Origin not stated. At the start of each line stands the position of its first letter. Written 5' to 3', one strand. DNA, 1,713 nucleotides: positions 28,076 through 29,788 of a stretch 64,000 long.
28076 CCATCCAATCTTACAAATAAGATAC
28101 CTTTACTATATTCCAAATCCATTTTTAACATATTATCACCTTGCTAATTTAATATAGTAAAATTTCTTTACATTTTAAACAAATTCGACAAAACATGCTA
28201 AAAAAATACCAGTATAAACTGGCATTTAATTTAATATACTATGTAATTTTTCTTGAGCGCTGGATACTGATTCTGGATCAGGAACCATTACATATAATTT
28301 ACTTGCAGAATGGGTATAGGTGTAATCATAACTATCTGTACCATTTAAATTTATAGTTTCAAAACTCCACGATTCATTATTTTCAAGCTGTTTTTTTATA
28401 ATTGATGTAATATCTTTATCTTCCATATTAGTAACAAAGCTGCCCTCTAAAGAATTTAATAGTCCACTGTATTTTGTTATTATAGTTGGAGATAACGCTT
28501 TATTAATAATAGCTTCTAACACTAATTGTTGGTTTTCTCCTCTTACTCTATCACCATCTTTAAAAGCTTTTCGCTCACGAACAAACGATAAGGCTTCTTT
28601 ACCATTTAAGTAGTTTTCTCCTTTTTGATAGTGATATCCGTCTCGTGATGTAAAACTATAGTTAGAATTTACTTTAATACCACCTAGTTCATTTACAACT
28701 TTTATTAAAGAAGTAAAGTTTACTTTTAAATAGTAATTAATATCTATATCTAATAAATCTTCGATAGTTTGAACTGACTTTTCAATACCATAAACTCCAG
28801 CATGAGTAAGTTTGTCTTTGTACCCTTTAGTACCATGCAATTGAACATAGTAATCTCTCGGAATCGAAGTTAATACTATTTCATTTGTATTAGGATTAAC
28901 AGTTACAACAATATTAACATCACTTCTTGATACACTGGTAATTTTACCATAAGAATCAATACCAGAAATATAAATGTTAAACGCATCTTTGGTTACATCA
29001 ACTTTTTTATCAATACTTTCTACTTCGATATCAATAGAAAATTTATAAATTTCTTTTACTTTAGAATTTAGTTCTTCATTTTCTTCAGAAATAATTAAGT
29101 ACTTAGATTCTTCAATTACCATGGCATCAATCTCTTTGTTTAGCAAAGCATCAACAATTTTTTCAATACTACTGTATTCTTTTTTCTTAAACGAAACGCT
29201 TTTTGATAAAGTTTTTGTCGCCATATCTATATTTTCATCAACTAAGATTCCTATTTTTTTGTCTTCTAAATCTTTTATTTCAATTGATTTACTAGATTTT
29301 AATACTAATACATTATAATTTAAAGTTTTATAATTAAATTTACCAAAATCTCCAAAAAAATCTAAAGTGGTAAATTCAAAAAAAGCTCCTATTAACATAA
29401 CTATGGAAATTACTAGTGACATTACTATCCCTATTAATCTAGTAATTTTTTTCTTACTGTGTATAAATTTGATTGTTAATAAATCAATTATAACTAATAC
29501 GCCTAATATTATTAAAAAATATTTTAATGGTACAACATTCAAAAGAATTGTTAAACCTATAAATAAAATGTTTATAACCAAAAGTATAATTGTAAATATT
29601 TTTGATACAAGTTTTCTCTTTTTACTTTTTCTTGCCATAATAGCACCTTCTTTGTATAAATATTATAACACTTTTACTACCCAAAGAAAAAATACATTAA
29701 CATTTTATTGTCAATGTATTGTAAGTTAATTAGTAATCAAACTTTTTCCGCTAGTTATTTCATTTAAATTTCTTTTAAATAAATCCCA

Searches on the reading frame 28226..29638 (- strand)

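Call 76: search_protein_families(library=pfam, proteins=[window:28226-29638:-], max_evalue=0.00001)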
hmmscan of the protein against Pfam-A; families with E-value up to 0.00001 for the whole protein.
window:28226-29638:- (470 aa): 1 family
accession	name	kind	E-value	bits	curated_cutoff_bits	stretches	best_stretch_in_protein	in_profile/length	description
PF03816.19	LytR_cpsA_psr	-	7.5e-42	143.5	24.6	1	238-382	1-149/150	LytR_cpsA_psr family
